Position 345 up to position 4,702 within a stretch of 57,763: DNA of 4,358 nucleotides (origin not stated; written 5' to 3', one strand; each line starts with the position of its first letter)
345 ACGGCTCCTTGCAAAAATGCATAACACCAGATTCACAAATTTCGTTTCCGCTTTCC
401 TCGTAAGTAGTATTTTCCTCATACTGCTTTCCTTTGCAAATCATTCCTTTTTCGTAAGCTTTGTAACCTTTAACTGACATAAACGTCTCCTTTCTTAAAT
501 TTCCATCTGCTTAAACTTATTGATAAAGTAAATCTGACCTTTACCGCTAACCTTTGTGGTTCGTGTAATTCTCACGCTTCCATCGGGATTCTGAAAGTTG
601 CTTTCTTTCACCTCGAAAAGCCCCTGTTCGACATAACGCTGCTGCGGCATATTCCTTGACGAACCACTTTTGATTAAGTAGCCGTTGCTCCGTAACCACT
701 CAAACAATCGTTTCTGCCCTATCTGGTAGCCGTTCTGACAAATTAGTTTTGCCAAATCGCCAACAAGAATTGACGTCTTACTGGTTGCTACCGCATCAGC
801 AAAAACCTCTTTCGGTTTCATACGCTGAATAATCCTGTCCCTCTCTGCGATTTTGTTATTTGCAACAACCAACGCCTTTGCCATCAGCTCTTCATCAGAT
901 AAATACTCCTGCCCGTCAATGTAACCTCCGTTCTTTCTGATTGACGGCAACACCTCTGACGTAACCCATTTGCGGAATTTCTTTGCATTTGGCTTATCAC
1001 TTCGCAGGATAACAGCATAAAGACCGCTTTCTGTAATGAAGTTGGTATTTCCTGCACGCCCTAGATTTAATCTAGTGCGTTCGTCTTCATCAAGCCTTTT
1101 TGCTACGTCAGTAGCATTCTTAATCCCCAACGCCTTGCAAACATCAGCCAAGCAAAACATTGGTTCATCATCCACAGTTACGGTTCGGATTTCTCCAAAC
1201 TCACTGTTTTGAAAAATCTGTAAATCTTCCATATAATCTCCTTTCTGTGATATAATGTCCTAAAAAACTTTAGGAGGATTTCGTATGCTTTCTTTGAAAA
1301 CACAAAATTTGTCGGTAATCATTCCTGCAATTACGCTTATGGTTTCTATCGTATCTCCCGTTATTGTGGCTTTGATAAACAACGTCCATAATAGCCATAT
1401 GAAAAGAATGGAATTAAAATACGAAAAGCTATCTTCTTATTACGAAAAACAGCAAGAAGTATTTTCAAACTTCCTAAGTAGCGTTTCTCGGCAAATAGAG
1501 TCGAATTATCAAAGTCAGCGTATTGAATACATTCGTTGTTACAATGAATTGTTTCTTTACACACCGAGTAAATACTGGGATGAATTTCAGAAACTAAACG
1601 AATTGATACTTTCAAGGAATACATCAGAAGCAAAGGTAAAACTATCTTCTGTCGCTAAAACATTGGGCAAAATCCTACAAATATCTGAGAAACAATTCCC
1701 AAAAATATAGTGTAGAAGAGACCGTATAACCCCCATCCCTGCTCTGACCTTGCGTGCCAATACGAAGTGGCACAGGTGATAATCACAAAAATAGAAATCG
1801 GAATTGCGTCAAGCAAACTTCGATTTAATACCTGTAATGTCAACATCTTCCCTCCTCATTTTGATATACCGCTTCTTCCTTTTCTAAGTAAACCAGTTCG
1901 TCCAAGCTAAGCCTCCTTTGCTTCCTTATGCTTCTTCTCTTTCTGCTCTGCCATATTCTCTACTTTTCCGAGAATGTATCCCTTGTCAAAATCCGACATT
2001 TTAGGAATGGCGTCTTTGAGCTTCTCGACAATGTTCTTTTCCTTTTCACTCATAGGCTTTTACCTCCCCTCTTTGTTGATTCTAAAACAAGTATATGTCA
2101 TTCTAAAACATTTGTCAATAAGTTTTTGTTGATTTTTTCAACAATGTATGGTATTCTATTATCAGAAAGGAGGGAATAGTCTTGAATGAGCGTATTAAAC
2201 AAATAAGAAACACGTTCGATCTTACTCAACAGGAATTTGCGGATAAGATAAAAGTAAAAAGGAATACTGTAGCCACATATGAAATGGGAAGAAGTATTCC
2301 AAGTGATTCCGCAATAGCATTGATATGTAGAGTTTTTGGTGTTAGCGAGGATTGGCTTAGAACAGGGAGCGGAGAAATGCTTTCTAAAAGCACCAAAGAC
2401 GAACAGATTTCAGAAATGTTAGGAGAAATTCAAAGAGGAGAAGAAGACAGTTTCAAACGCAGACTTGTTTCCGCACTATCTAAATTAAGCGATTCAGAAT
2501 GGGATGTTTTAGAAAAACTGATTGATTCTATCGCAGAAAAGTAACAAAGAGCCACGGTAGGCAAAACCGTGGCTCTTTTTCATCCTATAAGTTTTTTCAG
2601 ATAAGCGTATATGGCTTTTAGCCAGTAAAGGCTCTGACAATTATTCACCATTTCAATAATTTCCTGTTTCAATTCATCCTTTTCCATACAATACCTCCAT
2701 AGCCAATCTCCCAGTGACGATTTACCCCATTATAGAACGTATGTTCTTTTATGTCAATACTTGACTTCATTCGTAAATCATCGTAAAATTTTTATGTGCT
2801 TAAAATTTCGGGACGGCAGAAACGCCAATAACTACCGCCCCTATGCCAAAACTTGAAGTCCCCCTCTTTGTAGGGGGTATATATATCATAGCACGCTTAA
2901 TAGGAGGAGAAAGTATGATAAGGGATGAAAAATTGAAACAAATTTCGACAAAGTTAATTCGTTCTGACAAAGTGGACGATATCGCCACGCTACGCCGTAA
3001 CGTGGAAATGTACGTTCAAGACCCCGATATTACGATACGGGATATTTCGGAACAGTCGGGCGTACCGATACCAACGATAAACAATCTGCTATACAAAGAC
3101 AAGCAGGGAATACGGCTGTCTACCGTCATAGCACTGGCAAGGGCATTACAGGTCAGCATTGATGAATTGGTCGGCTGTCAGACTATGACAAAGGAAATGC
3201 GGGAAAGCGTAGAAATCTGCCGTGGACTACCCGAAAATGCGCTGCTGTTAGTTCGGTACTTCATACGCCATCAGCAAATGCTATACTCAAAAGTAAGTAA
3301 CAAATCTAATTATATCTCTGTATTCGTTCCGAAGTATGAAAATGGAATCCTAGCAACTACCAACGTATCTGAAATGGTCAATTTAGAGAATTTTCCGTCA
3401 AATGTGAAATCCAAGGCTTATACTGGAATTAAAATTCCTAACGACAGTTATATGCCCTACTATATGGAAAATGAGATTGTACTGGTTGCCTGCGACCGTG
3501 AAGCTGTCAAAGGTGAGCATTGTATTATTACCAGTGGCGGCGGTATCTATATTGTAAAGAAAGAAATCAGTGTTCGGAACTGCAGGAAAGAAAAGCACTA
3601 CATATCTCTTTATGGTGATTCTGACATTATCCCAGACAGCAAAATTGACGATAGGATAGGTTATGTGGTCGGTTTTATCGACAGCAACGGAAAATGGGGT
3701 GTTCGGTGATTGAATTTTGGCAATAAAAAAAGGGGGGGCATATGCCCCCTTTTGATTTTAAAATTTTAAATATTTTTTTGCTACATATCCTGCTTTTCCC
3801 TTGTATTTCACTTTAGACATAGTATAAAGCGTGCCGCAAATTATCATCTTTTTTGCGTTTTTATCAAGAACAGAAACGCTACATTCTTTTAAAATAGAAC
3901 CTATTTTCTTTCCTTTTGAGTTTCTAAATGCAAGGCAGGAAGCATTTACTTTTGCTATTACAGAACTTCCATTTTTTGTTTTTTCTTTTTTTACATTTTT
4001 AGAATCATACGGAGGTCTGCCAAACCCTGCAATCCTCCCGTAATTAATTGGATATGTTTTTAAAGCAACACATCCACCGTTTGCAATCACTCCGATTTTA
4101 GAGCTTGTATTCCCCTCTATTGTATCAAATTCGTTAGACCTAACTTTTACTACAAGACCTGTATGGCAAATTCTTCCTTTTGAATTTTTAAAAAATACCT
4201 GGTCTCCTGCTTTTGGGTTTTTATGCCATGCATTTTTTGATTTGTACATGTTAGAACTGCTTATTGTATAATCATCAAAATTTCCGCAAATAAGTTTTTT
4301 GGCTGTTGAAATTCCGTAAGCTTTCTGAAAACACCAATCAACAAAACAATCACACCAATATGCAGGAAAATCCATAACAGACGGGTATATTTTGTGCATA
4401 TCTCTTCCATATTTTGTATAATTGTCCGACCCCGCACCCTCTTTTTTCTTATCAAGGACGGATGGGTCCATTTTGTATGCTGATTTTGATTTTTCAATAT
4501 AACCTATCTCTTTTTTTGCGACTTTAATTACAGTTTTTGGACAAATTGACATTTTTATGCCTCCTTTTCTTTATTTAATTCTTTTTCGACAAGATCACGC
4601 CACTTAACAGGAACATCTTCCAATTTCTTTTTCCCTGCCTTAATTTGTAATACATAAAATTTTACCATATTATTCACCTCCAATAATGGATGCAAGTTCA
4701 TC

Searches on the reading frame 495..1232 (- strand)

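Call 79: search_protein_families(library=pfam, proteins=[window:495-1232:-], max_evalue=0.001)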
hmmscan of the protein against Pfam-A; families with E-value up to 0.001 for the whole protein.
window:495-1232:- (245 aa): 3 families
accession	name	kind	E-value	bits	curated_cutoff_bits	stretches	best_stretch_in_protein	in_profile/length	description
PF03374.19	ANT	-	1.7e-33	115.6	25.3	1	135-241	4-106/108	Phage antirepressor protein KilAC domain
PF02498.22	Bro-N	-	4.5e-26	91.7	25.6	1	14-96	1-96/96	BRO family, N-terminal domain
PF08235.19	LNS2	-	0.0003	20.7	32.3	1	143-222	50-129/226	LNS2 (Lipin/Ned1/Smp2)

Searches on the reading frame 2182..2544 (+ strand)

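Call 79: search_protein_families(library=pfam, proteins=[window:2182-2544:+], max_evalue=0.001)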
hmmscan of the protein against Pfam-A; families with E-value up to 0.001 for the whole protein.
window:2182-2544:+ (120 aa): 4 families
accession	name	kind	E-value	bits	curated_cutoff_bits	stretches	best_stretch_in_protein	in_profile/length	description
PF01381.28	HTH_3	-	3.1e-14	53.2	23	1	5-59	1-55/55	Helix-turn-helix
PF12844.13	HTH_19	-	1.6e-09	38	30.2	1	2-65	1-64/64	Helix-turn-helix domain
PF13560.12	HTH_31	-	4.6e-09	36.9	27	1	4-57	5-59/64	Helix-turn-helix domain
PF07022.19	Phage_CI_repr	-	0.00059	20.6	22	1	15-66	14-64/65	Bacteriophage CI repressor helix-turn-helix domain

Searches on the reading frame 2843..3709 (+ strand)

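Call 79: search_protein_families(library=pfam, proteins=[window:2843-3709:+], max_evalue=0.001)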
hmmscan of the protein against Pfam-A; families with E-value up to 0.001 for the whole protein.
window:2843-3709:+ (288 aa): 2 families
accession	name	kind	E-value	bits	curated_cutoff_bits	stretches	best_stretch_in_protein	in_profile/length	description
PF13443.12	HTH_26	-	5.1e-07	30.3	22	1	59-113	7-61/63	Cro/C1-type HTH DNA-binding domain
PF01381.28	HTH_3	-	1.2e-06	28.9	23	1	63-109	10-55/55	Helix-turn-helix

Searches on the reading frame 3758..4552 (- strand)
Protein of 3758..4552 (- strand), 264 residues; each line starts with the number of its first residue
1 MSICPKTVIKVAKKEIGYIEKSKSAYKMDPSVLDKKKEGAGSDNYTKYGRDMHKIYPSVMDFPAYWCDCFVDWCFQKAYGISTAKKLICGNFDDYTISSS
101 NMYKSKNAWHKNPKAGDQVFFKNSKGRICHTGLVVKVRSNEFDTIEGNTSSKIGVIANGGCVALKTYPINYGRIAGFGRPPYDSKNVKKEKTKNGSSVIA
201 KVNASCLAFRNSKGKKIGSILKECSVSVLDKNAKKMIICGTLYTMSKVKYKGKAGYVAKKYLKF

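Call 79: search_protein_families(library=pfam, proteins=[window:3758-4552:-], max_evalue=0.001)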
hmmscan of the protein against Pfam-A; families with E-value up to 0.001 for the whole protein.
window:3758-4552:- (264 aa): 1 family
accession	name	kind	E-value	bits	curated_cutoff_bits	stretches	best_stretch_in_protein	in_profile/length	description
PF05257.22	CHAP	-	1.8e-09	38.4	26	1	64-148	6-81/81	CHAP domain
